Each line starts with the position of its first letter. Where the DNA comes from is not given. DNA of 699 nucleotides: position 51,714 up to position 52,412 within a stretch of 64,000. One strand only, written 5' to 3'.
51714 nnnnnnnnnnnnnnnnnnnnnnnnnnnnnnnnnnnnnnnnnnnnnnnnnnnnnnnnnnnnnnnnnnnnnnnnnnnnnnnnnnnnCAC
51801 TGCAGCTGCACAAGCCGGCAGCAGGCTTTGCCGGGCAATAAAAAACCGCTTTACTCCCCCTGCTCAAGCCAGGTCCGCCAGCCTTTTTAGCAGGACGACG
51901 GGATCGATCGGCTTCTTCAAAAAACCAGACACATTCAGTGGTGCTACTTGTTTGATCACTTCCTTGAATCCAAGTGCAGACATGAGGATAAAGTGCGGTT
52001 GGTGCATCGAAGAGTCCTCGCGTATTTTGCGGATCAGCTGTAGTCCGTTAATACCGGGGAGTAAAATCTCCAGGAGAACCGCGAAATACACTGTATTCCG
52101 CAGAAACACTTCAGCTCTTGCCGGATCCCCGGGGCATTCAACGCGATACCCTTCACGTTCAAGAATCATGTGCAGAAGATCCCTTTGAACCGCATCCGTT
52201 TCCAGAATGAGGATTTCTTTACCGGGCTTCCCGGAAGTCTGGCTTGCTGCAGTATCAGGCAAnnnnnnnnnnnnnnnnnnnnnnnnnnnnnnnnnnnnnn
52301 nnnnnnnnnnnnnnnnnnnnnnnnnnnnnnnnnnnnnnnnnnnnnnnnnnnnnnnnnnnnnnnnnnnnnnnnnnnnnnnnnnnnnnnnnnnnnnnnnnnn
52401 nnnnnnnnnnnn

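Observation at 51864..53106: HDOD protein plus Asp-to-Glu pseudo-receiver inserted inside the export-gate operon between fliQ and fliR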

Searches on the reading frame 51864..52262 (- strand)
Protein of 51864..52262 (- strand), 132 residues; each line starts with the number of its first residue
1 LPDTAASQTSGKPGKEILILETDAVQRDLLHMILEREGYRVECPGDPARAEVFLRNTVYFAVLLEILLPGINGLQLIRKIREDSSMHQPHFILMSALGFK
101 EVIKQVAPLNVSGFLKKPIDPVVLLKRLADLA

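Call 3: search_protein_families(library=pfam, proteins=[window:51864-52262:-], max_evalue=0.01)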
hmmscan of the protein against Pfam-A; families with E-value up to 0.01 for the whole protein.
window:51864-52262:- (132 aa): 1 family
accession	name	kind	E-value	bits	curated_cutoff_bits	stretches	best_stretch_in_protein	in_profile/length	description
PF00072.30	Response_reg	-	3.3e-16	59.9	30.2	1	17-128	1-110/111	Response regulator receiver domain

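Call 5: search_solved_structures(query=window:51864-52262:-, max_evalue=0.001, show_alignments=4)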
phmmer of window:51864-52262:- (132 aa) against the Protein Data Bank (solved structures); distinct sequences matched with E-value up to 0.001: 143 (the best 60 are shown).
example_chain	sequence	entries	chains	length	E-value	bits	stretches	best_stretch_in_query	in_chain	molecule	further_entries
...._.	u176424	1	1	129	3.5e-15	59.9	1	16-128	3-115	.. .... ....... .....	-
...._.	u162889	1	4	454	1.4e-10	45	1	17-131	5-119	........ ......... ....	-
2wb4_A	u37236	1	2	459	1.5e-10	45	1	17-131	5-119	DIGUANYLATE CYCLASE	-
9g86_A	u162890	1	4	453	1.5e-10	44.9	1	17-131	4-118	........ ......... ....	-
1w25_A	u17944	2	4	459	1.6e-10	44.9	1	17-131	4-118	STALKED-CELL DIFFERENTIATION CONTROLLING PROTEIN | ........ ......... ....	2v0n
3lte_A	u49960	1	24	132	3.4e-10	43.8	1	12-131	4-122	Response regulator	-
3m6m_D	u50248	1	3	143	5.7e-10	43.1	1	17-132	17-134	Sensory/regulatory protein rpfC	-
5t3y_A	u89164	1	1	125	1e-09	42.2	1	16-131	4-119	Two-component system response regulator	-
3grc_A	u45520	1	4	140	5.5e-09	39.9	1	13-126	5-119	Sensor protein, Kinase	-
3nhz_A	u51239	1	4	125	1.9e-08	38.2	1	16-127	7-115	Two component system transcriptional regulator mtrA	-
5uic_A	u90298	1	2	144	8.4e-08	36.1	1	5-128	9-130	Two-component response regulator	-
1xhe_A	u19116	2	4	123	8.5e-08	36.1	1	16-127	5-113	Aerobic respiration control protein arcA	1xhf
2gwr_A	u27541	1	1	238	9.2e-08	36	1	16-127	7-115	DNA-binding response regulator mtrA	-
9phz_E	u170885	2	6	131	1e-07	35.8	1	62-125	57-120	Stage 0 sporulation protein A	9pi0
1zy2_A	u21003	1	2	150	1.3e-07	35.5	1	17-118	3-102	transcriptional regulator NtrC1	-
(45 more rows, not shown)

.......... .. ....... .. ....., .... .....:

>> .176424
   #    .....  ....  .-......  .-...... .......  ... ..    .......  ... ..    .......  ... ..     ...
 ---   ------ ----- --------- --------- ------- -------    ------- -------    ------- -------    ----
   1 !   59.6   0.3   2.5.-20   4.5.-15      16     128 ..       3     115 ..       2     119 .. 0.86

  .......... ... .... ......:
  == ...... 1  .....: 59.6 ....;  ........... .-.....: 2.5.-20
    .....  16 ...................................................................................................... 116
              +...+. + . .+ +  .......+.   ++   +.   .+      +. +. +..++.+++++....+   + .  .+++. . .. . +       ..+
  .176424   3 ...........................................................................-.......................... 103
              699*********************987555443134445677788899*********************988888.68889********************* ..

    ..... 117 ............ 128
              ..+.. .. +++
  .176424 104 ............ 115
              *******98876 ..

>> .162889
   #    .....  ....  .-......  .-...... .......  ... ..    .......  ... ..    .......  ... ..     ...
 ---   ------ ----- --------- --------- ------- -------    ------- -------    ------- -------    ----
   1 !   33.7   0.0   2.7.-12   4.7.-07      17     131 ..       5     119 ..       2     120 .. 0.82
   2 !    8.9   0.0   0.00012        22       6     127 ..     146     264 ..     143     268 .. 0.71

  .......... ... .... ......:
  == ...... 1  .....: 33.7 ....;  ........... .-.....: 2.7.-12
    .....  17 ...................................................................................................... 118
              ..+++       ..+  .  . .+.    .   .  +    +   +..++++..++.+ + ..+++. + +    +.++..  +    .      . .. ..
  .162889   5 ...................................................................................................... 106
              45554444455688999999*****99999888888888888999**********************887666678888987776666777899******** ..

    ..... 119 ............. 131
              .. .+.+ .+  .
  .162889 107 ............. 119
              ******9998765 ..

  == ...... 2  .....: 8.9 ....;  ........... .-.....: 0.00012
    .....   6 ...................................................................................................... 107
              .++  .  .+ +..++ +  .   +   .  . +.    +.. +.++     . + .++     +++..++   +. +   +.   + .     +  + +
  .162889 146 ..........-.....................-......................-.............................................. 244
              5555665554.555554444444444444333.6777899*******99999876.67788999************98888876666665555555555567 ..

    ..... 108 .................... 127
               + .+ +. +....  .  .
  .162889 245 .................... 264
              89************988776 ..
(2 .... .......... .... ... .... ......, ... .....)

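Call 7: find_homologous_proteins(query=window:51864-52262:-, max_evalue=0.00001)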
Query window:51864-52262:- (132 aa): 5 proteins with E <= 0.00001 among 30 candidates.
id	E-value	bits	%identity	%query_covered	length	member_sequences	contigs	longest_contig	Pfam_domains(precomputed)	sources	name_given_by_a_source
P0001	7.8e-74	264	94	100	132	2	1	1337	PF00072.31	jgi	jgi:DNA-binding response OmpR family regulator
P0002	8.6e-50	186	72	95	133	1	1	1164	PF00072.31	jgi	jgi:CheY-like chemotaxis protein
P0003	2.0e-46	175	67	98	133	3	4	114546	PF00072.31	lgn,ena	-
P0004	4.7e-42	161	63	86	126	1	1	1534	PF00072.31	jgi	jgi:CheY-like chemotaxis protein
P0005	2.9e-40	156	65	87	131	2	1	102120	PF00072.31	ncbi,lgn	-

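Call 9: find_encoding_contigs(protein=P0003, flank=10000, max_places=4)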
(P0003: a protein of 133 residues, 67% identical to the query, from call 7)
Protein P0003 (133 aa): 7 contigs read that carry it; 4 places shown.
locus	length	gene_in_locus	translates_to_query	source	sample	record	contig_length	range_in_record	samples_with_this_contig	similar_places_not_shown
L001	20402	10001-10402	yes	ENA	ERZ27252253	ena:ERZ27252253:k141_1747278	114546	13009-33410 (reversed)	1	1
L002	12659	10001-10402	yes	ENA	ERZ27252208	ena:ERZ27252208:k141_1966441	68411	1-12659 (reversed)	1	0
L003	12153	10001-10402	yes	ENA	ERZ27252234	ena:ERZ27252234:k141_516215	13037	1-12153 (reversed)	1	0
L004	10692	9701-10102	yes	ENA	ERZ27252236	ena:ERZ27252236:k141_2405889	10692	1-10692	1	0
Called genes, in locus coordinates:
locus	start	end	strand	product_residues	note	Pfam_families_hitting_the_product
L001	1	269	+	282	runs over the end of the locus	PF08668:HDOD, PF01966:HD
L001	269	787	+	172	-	PF13690:CheX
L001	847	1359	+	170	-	PF13690:CheX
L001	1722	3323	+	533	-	PF01590:GAF (weak), PF13492:GAF_3 (weak), PF08448:PAS_4, PF00512:HisKA, PF02518:HATPase_c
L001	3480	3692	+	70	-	PF06289:FlbD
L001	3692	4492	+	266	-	PF20560:MotA_N (weak), PF01618:MotA_ExbB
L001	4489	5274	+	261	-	PF13677:MotB_plug, PF00691:OmpA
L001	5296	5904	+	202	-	PF03748:FliL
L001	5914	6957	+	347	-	PF02154:FliM, PF01052:FliMN_C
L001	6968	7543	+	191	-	PF28396:SepQ_C (weak), PF01052:FliMN_C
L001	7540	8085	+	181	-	PF04347:FliO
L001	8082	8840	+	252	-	PF00813:FliP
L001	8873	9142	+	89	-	PF01313:Bac_export_3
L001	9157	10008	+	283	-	PF08668:HDOD, PF01966:HD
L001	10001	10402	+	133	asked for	PF00072:Response_reg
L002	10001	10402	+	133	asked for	PF00072:Response_reg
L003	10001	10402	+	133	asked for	PF00072:Response_reg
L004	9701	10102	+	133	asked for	PF00072:Response_reg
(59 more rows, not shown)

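Call 10: find_encoding_contigs(protein=P0005, flank=10000, max_places=4)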
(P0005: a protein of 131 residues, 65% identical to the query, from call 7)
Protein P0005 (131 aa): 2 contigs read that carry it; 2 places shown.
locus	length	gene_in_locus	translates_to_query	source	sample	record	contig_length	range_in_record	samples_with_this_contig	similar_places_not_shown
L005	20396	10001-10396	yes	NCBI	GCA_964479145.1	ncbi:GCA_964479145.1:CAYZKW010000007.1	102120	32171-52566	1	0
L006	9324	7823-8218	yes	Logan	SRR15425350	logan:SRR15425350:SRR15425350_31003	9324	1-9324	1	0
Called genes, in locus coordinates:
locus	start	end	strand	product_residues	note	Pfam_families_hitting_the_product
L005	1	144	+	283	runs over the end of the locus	PF08668:HDOD, PF01966:HD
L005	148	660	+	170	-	PF13690:CheX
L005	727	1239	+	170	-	PF13690:CheX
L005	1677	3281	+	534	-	PF08448:PAS_4, PF00512:HisKA, PF02518:HATPase_c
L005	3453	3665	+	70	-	PF06289:FlbD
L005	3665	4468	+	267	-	PF20560:MotA_N (weak), PF01618:MotA_ExbB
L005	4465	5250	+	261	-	PF13677:MotB_plug, PF00691:OmpA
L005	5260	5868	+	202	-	PF03748:FliL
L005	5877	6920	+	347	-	PF02154:FliM, PF01052:FliMN_C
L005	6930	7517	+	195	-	PF28396:SepQ_C (weak), PF01052:FliMN_C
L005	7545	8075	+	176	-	PF04347:FliO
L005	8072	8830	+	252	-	PF00813:FliP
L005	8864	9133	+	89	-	PF01313:Bac_export_3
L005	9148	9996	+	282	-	PF08668:HDOD, PF01966:HD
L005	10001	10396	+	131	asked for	PF00072:Response_reg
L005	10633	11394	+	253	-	PF01311:Bac_export_1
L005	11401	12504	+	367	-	PF01312:Bac_export_2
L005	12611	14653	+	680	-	PF00771:FHIPEP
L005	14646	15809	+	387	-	PF00448:SRP54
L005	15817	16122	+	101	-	-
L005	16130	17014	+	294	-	PF04542:Sigma70_r2, PF04539:Sigma70_r3, PF08281:Sigma70_r4_2, PF04545:Sigma70_r4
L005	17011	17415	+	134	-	PF19610:DUF6115 (weak)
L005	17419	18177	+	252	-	PF00460:Flg_bb_rod, PF22692:LlgE_F_G_D1, PF06429:Flg_bbr_C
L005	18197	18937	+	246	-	PF22692:LlgE_F_G_D1, PF06429:Flg_bbr_C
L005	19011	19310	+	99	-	PF04316:FlgM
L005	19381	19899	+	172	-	PF05130:FlgN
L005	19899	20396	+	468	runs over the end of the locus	PF22638:FlgK_D1, PF06429:Flg_bbr_C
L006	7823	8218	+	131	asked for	PF00072:Response_reg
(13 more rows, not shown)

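Call 14: find_related_loci(query=A1, collection=genome_contigs, flank=6000)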
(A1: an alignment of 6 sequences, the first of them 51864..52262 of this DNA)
Query A1 (132 aa) in genome_contigs; peptide patterns used: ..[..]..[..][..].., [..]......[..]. (x = any residue, [..] = any of these).
84 stretches matched a pattern; 2 encode a relative of the query (tblastn E <= 1e-3); 2 distinct loci.
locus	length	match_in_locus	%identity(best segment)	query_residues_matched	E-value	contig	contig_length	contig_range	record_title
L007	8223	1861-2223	31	14-129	6e-9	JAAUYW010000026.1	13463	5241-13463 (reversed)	MAG: Desulfovibrio sp. isolate Mgla_MAG_30-bin_4 c_000000006519, whole genome shotgun sequence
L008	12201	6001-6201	28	16-82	2e-7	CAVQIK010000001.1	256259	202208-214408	MAG: uncultured delta proteobacterium isolate MFD10007.bin.3.145 genome assembly, contig: contig_10011, whole genome sho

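Call 48: find_related_loci(query=A4, collection=metagenome_contigs, flank=3000)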
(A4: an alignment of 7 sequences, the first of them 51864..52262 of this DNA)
Query A4 (132 aa) in metagenome_contigs; peptide patterns used: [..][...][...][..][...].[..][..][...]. (x = any residue, [..] = any of these).
192 stretches matched a pattern; 24 encode a relative of the query (tblastn E <= 1e-3); 24 distinct loci.
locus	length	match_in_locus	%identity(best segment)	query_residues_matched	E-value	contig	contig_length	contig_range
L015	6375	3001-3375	69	5-129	3e-54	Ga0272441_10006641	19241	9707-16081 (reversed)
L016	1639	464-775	44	17-121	5e-21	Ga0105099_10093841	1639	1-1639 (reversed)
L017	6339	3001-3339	36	16-128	3e-18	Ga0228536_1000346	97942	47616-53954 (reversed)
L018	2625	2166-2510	33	15-129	2e-17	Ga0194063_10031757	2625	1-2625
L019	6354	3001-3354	35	17-131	1e-16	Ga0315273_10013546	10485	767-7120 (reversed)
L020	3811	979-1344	32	7-128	3e-16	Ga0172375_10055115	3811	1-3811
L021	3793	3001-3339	33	16-128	4e-16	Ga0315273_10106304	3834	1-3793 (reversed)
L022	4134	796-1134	33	16-128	4e-16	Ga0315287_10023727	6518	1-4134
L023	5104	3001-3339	34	16-128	5e-16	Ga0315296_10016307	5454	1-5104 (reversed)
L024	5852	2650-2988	34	16-128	5e-16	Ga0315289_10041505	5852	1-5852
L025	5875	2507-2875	31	8-127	6e-15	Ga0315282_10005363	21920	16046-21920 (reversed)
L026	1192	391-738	29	13-127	1e-12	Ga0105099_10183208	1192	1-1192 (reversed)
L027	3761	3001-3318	33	17-120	4e-12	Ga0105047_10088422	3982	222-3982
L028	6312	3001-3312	31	16-119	5e-12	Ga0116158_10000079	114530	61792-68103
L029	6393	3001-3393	26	2-128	1e-9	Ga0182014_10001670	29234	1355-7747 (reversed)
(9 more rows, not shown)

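Call 52: search_protein_families(library=ncbifam, proteins=[window:51864-52262:-, L020:976-1422:+], max_evalue=0.001)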
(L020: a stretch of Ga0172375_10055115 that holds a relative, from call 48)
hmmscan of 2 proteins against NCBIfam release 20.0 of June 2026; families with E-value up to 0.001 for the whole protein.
window:51864-52262:- (132 aa): 54 families (the best 25 are shown)
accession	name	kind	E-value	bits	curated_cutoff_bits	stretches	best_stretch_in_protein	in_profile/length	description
NF041733.1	resp_reg_CseB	equivalog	2.8e-15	56.3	350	1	16-128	2-111/228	two-component system response regulator CseB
TIGR02154.1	PhoB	equivalog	2.9e-12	46.4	296.2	1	15-128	3-116/226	phosphate regulon transcriptional regulator PhoB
NF038297.2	hybrid_HK_HrmK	equivalog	3.2e-12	45.9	725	1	12-124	488-600/607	hybrid histidine kinase/response regulator HrmK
NF045901.1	HisKinLetSLeg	equivalog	9.3e-11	40.4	1650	1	15-130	672-787/906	two-component system sensor histidine kinase LetS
NF008378.0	PRK11173.1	equivalog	2e-10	40.4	334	1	15-87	4-76/238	two-component system response regulator ArcA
NF007928.2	PRK10643.1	equivalog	3e-10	40.1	330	1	16-101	2-86/216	two-component system response regulator PmrA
NF007005.1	PRK09468.1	equivalog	4.1e-10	39.5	331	1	15-128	4-115/237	osmolarity response regulator transcription factor OmpR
NF008034.0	PRK10766.1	equivalog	8.6e-10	38.5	275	1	15-128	3-113/231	two-component system response regulator TorR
TIGR02956.1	TMAO_torS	equivalog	8.8e-10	37.3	676.5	1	12-128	699-816/967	TMAO reductase system sensor histidine kinase/response regulator TorS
NF052596.1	RR_EAL_PvrR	equivalog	1.3e-09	37.2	580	1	16-124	5-117/398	response regulator cyclic di-GMP phosphodiesterase PvrR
NF040689.1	MtrAB_MtrA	equivalog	2.1e-09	37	300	1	17-128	1-109/219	MtrAB system response regulator MtrA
NF047793.1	ResRegPgtA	equivalog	3.9e-09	35.8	650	1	15-128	6-117/414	two-component system response regulator PgtA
NF000402.1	vanR-B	exception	4.3e-09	36.1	480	1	17-130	5-115/219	vancomycin resistance response regulator transcription factor VanR-B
TIGR02875.1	spore_0_A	equivalog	5.5e-09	35.6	200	1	61-131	51-121/262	sporulation transcription factor Spo0A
NF033120.0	vanR_FM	exception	1.3e-08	34.8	460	1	17-128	6-114/231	vancomycin resistance response regulator transcription factor, VanR-F/VanR-M family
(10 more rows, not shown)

L020:976-1422:+ (149 aa): 90 families (the best 25 are shown)
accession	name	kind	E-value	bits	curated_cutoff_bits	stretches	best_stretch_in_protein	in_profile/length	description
TIGR02154.1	PhoB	equivalog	1.9e-22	79.7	296.2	1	10-129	3-122/226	phosphate regulon transcriptional regulator PhoB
NF041733.1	resp_reg_CseB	equivalog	1.9e-19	69.9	350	1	11-135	2-123/228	two-component system response regulator CseB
TIGR02875.1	spore_0_A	equivalog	2.9e-19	69.4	200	1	11-131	4-126/262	sporulation transcription factor Spo0A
NF040689.1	MtrAB_MtrA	equivalog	4.9e-19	68.5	300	1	12-133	1-119/219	MtrAB system response regulator MtrA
NF038297.2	hybrid_HK_HrmK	equivalog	1.2e-18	67.1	725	1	9-125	490-606/607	hybrid histidine kinase/response regulator HrmK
NF007969.0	PRK10693.1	equivalog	3e-16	59.3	329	1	10-124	8-117/337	two-component system response regulator RssB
NF007135.0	PRK09581.1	equivalog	4.4e-16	58.7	474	1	12-124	5-117/457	PleD family two-component system response regulator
NF007005.1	PRK09468.1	equivalog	6.7e-16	58.4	331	1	10-127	4-119/237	osmolarity response regulator transcription factor OmpR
NF053854.1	RespRegPhoBBctds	equivalog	8.8e-16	57.9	270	1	12-132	1-120/225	two-component system response regulator PhoB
TIGR02956.1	TMAO_torS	equivalog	1.7e-15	56.2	676.5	1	9-140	701-832/967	TMAO reductase system sensor histidine kinase/response regulator TorS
NF045505.1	RR_RssB_Pseudo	equivalog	3.7e-15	55.9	700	1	11-129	7-124/394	two-component system response regulator RssB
NF041946.1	LuxO_transreg_Vib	equivalog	3.7e-15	55.7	800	1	24-137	11-122/463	quorum-sensing sigma-54 dependent transcriptional regulator LuxO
NF040534.1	resp_reg_YycF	equivalog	5.3e-15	55.3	340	1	11-132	2-120/231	response regulator YycF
NF051870.1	NAssimRespRegNtrX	equivalog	5.9e-15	55.1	600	1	11-129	3-121/452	nitrogen assimilation response regulator NtrX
NF045944.1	ResRegRpaBCyano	equivalog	1.4e-14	54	330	1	13-135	1-120/229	response regulator transcription factor RpaB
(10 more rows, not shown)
